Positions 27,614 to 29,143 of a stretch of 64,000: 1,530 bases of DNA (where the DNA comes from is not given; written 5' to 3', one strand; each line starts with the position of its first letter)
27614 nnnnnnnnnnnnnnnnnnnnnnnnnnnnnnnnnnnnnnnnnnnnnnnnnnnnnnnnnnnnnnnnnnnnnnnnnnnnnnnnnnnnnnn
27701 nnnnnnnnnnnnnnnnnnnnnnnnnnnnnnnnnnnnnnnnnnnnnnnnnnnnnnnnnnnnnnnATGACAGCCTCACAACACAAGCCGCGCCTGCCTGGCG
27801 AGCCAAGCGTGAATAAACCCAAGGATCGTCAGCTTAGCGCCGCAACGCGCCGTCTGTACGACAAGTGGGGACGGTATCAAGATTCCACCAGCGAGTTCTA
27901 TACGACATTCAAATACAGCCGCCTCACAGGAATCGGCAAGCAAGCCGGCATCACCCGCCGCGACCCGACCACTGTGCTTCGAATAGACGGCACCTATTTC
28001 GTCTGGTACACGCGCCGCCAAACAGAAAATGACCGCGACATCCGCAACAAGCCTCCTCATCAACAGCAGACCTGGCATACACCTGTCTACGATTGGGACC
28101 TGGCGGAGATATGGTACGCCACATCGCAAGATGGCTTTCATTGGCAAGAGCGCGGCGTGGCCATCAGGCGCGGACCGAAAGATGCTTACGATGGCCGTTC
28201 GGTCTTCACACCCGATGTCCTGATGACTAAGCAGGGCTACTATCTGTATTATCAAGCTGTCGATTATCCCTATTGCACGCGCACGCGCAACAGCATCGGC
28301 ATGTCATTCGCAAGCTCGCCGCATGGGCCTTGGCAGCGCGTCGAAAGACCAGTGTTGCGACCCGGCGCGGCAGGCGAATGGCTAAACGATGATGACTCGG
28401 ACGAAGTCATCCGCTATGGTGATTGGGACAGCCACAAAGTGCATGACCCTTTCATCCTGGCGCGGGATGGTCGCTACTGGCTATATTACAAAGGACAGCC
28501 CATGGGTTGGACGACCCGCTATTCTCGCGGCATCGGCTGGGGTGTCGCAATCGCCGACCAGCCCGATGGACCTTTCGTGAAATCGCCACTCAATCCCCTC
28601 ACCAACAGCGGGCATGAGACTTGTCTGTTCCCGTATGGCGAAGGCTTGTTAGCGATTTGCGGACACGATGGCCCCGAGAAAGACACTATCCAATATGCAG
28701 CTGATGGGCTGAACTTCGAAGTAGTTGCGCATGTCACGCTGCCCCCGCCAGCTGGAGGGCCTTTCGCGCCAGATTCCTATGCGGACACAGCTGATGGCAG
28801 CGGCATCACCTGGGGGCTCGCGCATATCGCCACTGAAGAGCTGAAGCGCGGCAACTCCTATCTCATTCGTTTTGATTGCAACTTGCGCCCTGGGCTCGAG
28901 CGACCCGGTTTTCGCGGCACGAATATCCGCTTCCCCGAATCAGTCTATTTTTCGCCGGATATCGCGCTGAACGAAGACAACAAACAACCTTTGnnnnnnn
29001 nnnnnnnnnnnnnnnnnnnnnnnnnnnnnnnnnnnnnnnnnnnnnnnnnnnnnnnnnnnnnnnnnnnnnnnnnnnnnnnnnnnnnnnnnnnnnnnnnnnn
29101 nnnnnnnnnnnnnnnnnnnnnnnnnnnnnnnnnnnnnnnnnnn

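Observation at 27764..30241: Tandem GH117-GH117 fusion: a possible covalent version of the GH117 dimer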

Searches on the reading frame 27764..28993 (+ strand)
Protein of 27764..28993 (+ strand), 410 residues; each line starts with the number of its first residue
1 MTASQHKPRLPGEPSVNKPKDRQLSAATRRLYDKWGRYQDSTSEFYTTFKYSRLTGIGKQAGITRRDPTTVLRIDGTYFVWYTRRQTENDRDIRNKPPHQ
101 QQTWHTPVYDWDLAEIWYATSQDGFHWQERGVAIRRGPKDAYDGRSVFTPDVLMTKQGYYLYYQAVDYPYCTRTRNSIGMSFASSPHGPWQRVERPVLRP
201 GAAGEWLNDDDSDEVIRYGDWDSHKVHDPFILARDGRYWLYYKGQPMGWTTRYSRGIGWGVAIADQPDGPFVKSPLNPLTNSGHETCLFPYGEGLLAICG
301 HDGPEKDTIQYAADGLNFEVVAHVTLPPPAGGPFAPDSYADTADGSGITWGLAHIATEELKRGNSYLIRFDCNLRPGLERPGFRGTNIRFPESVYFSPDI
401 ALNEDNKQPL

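Call 25: search_protein_representatives(protein=window:27764-28993:+)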
Query: 410 residues. Proteins with E-value up to 0.001 (for the whole library): 1328; up to 1e-10: 453; up to 1e-30: 117. The best 150 are listed.
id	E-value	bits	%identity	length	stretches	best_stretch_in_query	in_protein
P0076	0.0e+00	1063.1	61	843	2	6-407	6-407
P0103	3.8e-202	688.4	47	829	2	8-406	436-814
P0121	2.0e-191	653.0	48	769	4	44-405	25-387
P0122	1.6e-118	412.8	62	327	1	7-303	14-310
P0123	1.8e-118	412.6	53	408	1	25-390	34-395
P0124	3.3e-105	368.9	45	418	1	22-390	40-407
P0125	7.3e-101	354.6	48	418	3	183-405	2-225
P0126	8.5e-101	354.3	67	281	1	53-278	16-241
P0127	4.1e-94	332.3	50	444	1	10-383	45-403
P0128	9.0e-92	324.6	48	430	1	5-391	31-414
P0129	1.2e-87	311.0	48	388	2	209-394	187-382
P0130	3.2e-84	299.7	44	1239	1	16-408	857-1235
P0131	1.4e-83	297.6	42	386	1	17-386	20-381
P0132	7.7e-82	291.9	45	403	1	22-380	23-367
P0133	2.5e-81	290.1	45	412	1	23-355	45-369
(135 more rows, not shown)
